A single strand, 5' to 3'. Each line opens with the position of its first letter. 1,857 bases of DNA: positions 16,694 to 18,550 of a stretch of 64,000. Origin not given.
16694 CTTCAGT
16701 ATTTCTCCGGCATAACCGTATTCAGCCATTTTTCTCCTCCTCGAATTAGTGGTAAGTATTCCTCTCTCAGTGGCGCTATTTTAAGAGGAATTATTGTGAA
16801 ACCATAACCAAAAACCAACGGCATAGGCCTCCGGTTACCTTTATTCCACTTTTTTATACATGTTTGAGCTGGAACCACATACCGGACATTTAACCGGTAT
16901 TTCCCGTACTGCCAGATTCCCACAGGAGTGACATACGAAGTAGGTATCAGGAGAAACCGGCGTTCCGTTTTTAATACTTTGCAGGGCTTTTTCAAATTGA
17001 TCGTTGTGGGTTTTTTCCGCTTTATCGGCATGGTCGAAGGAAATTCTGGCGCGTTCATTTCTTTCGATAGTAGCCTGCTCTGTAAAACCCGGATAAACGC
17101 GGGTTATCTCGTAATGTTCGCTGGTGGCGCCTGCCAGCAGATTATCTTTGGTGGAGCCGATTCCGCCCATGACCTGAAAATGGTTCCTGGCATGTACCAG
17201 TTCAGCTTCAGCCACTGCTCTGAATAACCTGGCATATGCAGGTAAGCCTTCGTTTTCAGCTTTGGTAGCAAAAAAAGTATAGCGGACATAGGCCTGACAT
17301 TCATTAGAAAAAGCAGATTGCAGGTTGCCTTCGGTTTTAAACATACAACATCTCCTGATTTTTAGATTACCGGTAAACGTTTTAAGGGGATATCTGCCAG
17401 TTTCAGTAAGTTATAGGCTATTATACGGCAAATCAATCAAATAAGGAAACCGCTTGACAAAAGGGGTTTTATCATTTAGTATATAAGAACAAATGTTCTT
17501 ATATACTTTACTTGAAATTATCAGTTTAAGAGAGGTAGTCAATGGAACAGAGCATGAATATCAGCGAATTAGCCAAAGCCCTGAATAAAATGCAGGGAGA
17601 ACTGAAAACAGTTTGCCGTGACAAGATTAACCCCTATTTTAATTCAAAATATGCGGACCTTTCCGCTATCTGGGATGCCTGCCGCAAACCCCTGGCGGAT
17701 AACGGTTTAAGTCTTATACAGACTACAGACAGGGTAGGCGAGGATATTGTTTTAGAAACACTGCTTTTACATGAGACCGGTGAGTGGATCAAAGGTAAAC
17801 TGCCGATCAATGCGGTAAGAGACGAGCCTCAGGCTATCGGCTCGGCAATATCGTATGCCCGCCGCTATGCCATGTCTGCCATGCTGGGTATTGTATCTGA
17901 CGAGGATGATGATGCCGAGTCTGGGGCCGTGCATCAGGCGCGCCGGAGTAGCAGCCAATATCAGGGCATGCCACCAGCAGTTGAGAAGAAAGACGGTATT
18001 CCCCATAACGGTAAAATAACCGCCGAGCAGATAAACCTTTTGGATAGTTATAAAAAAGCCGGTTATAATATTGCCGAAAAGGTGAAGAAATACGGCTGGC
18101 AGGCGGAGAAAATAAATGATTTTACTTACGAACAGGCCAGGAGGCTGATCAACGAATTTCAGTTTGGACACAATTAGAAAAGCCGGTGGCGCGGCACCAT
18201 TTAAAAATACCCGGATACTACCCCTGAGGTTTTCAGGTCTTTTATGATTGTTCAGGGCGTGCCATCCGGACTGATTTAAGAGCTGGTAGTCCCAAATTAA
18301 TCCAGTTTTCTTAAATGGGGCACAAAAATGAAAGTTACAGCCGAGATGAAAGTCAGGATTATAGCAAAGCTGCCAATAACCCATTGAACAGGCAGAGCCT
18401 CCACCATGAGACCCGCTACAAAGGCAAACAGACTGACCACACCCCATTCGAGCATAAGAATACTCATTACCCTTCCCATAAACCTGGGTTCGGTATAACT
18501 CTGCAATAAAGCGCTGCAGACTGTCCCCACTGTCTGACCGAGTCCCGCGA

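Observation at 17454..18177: Orphan ERF recombinase gene behind a perfect SOS (Cheo-type) box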

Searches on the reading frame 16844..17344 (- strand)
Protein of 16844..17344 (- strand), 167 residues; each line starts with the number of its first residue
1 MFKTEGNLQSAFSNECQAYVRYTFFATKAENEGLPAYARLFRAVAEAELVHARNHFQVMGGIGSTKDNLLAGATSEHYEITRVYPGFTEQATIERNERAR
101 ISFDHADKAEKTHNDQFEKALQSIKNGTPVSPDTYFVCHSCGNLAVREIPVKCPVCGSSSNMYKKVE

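Call 62: search_protein_families(library=ncbifam, proteins=[window:16844-17344:-], max_evalue=0.001)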
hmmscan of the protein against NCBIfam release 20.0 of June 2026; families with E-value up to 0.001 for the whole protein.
window:16844-17344:- (167 aa): 2 families
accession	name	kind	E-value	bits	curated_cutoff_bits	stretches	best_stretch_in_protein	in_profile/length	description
NF045767.1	RuberyRbr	equivalog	1.8e-26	93.4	200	1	3-164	8-188/194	rubrerythrin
NF045783.1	Nigrythrn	equivalog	1.6e-24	87.1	340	1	4-165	29-201/202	nigerythrin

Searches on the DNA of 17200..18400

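Call 63: search_rna_families(source=window, start=17200, end=18400, threshold=evalue, max_evalue=1)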
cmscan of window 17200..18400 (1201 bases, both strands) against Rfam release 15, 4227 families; matches with E-value up to 1: 0.
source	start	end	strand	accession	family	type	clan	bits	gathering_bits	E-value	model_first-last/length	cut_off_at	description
